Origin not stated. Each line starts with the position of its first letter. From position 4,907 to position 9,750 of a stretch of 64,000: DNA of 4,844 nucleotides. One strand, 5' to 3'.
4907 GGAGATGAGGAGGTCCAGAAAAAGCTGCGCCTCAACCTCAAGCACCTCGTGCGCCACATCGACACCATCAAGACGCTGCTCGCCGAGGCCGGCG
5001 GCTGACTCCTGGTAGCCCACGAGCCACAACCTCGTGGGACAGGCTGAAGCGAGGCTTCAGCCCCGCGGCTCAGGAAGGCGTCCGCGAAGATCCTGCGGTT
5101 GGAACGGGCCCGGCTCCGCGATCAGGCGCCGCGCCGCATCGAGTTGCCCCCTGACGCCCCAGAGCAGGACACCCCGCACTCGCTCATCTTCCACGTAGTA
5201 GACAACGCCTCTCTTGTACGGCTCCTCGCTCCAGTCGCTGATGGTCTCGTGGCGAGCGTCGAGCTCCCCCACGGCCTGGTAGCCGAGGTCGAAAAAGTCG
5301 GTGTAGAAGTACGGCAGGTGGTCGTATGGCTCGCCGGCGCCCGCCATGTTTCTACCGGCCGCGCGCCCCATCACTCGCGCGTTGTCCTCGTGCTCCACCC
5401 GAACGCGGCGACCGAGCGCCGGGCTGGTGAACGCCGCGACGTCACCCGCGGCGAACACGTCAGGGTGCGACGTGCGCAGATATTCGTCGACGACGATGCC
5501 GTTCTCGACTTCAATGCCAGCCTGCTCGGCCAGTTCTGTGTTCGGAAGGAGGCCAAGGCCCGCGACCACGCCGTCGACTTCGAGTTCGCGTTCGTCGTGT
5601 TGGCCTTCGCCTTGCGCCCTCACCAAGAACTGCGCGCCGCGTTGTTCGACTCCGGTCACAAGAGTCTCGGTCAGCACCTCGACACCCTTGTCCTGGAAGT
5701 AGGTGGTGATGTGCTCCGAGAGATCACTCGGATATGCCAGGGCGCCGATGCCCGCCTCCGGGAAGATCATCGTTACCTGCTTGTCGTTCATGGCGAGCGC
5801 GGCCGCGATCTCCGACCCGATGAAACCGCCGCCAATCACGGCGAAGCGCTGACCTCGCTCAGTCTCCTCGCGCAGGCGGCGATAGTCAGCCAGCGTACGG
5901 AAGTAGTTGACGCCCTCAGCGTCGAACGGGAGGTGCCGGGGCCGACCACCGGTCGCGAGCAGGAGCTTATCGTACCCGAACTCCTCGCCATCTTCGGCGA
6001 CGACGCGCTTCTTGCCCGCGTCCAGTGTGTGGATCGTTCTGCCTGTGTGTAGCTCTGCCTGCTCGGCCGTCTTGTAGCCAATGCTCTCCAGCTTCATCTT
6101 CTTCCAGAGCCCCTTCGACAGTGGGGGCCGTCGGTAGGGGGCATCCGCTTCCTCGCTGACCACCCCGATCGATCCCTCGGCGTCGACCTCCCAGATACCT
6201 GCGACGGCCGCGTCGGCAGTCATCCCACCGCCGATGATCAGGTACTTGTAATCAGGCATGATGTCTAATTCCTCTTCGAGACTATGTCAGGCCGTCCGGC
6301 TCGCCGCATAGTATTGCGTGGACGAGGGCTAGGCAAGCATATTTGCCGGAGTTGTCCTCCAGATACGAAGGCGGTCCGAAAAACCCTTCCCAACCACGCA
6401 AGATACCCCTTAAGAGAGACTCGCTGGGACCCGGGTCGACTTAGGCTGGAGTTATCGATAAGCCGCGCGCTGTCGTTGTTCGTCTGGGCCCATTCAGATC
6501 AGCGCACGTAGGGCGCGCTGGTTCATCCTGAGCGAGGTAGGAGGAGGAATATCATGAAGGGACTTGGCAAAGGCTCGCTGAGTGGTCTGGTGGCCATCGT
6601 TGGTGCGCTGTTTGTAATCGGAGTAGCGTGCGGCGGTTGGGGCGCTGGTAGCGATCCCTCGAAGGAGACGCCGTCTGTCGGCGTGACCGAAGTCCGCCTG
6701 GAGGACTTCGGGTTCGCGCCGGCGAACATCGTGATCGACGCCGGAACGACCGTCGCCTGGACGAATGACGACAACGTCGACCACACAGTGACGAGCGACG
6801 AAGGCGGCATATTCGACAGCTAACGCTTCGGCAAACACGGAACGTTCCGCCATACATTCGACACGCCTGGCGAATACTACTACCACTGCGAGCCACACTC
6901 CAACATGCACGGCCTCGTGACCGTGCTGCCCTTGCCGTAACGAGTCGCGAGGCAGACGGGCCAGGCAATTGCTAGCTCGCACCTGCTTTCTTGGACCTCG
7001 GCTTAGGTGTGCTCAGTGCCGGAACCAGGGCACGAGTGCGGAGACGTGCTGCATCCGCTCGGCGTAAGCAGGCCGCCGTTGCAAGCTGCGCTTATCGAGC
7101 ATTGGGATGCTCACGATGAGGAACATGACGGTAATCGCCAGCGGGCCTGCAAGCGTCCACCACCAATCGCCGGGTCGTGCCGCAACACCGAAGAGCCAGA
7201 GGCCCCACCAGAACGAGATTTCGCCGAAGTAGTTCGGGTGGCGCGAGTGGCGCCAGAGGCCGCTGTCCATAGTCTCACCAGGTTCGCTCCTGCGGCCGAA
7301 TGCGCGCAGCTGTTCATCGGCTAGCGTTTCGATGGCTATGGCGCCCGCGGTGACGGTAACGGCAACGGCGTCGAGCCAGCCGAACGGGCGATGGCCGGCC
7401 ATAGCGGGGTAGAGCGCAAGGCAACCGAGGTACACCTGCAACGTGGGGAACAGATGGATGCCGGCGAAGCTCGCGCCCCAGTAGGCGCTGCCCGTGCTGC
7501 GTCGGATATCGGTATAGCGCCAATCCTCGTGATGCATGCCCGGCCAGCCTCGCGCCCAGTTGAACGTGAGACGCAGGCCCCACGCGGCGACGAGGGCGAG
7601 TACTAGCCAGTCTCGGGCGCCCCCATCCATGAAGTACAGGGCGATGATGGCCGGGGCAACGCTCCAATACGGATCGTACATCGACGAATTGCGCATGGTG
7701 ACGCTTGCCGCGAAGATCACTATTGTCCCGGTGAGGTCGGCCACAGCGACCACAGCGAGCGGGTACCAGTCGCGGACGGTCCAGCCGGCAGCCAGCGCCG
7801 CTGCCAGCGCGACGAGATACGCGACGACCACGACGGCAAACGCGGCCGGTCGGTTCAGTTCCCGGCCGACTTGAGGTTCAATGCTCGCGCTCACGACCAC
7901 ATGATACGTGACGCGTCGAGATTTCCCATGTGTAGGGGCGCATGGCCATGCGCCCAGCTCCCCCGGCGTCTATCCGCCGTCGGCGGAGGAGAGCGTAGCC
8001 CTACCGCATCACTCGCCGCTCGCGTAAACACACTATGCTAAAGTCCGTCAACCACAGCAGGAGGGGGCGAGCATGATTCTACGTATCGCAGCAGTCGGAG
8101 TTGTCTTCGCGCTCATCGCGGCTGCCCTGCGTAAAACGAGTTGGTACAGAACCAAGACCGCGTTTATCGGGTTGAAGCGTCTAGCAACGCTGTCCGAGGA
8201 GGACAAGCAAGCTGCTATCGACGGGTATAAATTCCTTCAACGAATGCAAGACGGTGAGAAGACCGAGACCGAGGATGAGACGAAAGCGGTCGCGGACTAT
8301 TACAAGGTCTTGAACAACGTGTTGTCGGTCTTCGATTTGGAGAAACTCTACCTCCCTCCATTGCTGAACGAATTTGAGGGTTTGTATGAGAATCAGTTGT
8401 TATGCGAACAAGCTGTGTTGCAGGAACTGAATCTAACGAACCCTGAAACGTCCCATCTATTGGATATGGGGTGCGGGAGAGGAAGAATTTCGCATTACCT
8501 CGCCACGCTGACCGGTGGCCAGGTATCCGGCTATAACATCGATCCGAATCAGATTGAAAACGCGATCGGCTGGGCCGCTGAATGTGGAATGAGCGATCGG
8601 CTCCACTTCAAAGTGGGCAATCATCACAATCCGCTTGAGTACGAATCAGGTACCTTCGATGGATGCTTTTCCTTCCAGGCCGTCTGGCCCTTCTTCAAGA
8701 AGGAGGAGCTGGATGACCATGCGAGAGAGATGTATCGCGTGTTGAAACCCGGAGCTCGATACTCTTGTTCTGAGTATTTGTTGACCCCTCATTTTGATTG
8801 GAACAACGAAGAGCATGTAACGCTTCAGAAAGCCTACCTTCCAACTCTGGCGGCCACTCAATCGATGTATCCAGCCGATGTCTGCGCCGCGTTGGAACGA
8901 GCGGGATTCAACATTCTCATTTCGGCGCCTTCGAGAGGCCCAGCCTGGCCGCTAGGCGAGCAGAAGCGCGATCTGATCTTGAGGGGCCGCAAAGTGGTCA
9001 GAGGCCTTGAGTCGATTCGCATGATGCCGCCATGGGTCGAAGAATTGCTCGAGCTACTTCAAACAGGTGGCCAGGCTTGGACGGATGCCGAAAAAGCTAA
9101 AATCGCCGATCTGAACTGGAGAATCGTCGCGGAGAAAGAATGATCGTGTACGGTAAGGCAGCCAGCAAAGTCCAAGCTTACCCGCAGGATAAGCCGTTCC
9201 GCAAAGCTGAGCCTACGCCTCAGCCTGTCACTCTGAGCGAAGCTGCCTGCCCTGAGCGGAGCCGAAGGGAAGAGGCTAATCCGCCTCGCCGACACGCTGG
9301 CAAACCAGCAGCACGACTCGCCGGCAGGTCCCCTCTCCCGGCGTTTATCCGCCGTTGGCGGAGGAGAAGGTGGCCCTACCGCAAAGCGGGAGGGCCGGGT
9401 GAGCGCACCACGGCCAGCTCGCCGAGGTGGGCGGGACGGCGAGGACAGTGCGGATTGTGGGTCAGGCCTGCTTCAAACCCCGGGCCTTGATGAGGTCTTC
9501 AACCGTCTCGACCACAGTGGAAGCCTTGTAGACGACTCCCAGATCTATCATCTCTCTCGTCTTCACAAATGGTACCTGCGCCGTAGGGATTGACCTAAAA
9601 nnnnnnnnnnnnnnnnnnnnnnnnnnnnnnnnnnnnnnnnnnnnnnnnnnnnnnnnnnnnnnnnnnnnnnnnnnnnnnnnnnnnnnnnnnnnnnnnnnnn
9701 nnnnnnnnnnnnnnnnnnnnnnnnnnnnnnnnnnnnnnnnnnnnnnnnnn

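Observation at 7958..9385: Low-GC, ERG6/SMT-like (sterol C-24 methyltransferase family) membrane-anchored methyltransferase flanked by ~55-bp direct repeats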

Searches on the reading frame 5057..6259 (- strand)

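Call 10: search_protein_families(library=pfam, proteins=[window:5057-6259:-], max_evalue=0.01)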
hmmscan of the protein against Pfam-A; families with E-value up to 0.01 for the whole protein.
window:5057-6259:- (400 aa): 9 families
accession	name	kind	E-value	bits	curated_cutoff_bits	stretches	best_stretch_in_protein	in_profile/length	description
PF07992.20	Pyr_redox_2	-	2e-54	185.4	26.1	1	4-294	1-287/291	Pyridine nucleotide-disulphide oxidoreductase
PF14721.12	AIF_C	-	2.5e-14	54.3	25.9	2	344-381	92-129/130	Apoptosis-inducing factor, mitochondrion-associated, C-term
PF00070.33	Pyr_redox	-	3.2e-12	47.2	22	1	138-209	1-71/82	Pyridine nucleotide-disulphide oxidoreductase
PF13738.12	Pyr_redox_3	-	1.6e-09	37.9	30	1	135-272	163-305/305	Pyridine nucleotide-disulphide oxidoreductase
PF13434.12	Lys_Orn_oxgnase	-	2.7e-05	23.9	21.3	1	85-171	138-225/339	L-lysine 6-monooxygenase/L-ornithine 5-monooxygenase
PF14759.12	Reductase_C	-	3.4e-05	24.7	25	1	317-391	1-74/85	Reductase C-terminal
PF01266.30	DAO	-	0.00011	22.3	27.9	0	139-168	2-31/353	FAD dependent oxidoreductase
PF21791.3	MDHAR3-like_C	-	0.0025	18.4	27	1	315-368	1-55/88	Monodehydroascorbate reductase 3-like, C-terminal domain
PF13241.12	NAD_binding_7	-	0.0046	17.9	22.1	0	135-175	6-41/104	Putative NAD(P)-binding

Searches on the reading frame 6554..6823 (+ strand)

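Call 10: search_protein_families(library=pfam, proteins=[window:6554-6823:+], max_evalue=0.01)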
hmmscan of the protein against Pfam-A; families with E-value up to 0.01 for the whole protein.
window:6554-6823:+ (89 aa): 2 families
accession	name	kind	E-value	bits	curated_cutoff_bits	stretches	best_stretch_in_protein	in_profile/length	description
PF00127.26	Copper-bind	-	0.00095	20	21.2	1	45-86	5-46/99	Copper binding proteins, plastocyanin/azurin family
PF13473.12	Cupredoxin_1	-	0.0021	18.5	27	1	36-85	14-65/104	Cupredoxin-like domain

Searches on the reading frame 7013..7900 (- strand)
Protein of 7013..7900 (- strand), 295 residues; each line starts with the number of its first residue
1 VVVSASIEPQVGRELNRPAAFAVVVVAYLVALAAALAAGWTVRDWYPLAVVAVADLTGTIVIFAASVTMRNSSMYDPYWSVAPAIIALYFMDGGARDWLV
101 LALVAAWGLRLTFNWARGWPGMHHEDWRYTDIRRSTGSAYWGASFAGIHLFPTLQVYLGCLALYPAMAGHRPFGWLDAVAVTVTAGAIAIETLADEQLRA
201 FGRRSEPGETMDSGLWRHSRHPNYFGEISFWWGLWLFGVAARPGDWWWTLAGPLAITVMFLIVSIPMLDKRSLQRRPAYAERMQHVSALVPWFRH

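Call 10: search_protein_families(library=pfam, proteins=[window:7013-7900:-], max_evalue=0.01)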
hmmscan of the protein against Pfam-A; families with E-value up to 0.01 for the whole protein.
window:7013-7900:- (295 aa): 3 families
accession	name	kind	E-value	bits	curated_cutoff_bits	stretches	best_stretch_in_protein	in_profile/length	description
PF06966.17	DUF1295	-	1.9e-49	168.7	20.4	1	63-281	2-230/235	Protein of unknown function (DUF1295)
PF04191.18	PEMT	-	0.0025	18.7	25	1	200-238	34-70/105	Phospholipid methyltransferase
PF04140.19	ICMT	-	0.0062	17.4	24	0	209-228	34-53/95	Isoprenylcysteine carboxyl methyltransferase (ICMT) family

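Call 54: find_encoding_contigs(protein=window:7013-7900:-, flank=6000, max_places=4)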
Protein window:7013-7900:- (295 aa): no gene with exactly this product is on record in the collection.

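Call 55: find_homologous_proteins(query=window:7013-7900:-, max_evalue=1e-30)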
Query window:7013-7900:- (295 aa): 2874 proteins with E <= 1e-30 among 8000 candidates; the best 120 are listed.
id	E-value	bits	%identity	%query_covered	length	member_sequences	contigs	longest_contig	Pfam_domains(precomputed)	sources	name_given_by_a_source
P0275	3.9e-182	623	92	100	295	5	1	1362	PF06966.18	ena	-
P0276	2.6e-173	594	87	100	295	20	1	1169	PF06966.18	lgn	-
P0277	6.9e-171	586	87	100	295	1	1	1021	PF06966.18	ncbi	-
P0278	3.7e-170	583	86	100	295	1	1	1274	PF06966.18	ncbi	-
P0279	4.4e-170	583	85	100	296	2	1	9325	PF06966.18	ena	-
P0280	3.0e-169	580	86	99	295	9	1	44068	PF06966.18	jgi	-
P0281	4.2e-163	560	83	100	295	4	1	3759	PF06966.18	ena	-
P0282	9.5e-163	559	85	97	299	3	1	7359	PF06966.18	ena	-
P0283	6.4e-160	550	86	87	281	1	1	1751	PF06966.18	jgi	jgi:steroid 5-alpha reductase family enzyme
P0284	1.1e-158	546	82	98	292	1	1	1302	PF06966.18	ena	-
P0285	3.7e-156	537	88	87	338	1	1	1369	PF06966.18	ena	-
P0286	6.2e-155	533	82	95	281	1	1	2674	PF06966.18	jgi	-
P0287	4.8e-153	527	80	97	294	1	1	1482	PF06966.18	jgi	jgi:steroid 5-alpha reductase family enzyme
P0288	2.1e-152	525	85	87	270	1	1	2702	PF06966.18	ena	-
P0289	3.4e-147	508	78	97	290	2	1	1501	PF06966.18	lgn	-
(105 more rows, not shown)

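Call 56: find_encoding_contigs(protein=P0280, flank=8000, max_places=2)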
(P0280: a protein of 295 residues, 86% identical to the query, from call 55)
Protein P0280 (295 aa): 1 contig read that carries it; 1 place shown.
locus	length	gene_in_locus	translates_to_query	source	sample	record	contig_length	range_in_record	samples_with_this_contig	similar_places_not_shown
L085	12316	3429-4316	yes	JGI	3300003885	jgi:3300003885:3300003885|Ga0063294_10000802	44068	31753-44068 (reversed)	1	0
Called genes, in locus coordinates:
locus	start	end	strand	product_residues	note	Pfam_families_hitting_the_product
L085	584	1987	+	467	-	PF01425:Amidase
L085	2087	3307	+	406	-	PF02230:Abhydrolase_2 (weak), PF00404:Dockerin_1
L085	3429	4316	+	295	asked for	PF06966:DUF1295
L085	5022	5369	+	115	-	-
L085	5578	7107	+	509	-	PF13541:ChlI, PF05496:RuvB_N (faint), PF00158:Sigma54_activat (faint), PF00493:MCM (faint), PF01078:Mg_chelatase, PF07728:AAA_5 (faint), PF13335:Mg_chelatase_C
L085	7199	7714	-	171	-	PF02674:Colicin_V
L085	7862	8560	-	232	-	PF01569:PAP2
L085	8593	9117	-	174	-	PF07931:CPT (weak), PF13238:AAA_18 (weak), PF13671:AAA_33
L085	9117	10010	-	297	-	PF02749:QRPTase_N, PF01729:QRPTase_C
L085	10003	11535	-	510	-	PF00890:FAD_binding_2, PF01266:DAO (weak), PF03486:HI0933_like (faint), PF07992:Pyr_redox_2 (faint), PF02910:Succ_DH_flav_C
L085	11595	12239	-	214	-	-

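Call 57: find_encoding_contigs(protein=P0279, flank=8000, max_places=2)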
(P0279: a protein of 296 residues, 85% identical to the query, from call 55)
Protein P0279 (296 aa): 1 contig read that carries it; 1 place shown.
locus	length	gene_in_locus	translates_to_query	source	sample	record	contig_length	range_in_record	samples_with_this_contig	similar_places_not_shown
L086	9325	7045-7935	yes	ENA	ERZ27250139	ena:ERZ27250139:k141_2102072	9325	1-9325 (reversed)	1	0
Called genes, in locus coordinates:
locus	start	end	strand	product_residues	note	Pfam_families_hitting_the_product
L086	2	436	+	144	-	?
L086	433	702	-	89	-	-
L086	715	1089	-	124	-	-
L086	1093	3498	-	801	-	PF01588:tRNA_bind, PF03483:B3_4, PF03484:B5, PF17759:tRNA_synthFbeta, PF03147:FDX-ACB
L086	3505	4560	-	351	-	PF02912:Phe_tRNA-synt_N, PF01409:tRNA-synt_2d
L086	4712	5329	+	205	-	-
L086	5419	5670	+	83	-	PF01037:AsnC_trans_reg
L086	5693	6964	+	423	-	PF03453:MoeA_N, PF00994:MoCF_biosynth, PF03454:MoeA_C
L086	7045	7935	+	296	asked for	PF06966:DUF1295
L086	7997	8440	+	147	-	PF13428:TPR_14 (faint), PF13432:TPR_16 (faint), PF14559:TPR_19 (weak)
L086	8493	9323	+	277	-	?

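Call 58: find_encoding_contigs(protein=P0282, flank=8000, max_places=2)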
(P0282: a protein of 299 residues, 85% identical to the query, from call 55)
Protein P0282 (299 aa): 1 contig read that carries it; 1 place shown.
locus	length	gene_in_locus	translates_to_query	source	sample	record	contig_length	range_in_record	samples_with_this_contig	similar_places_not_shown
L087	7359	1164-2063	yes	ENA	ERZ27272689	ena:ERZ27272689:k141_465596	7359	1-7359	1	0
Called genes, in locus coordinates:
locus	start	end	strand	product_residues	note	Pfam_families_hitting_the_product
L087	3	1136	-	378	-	?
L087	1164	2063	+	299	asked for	PF06966:DUF1295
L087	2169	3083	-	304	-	PF01875:Memo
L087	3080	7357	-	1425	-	?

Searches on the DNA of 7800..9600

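Call 45: search_rna_families(source=window, start=7800, end=9600, threshold=evalue, max_evalue=1)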
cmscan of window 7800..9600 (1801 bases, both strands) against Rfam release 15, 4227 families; matches with E-value up to 1: 2.
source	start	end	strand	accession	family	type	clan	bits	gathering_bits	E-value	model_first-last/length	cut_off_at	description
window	8668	8728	+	RF03911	mir-1910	Gene; miRNA;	-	22.6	70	0.072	1-80/80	no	mir-1910 microRNA precursor family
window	9378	9428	-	RF04296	mir-485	Gene; miRNA;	CL00149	21.2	70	0.2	1-73/73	no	mir-485 microRNA precursor family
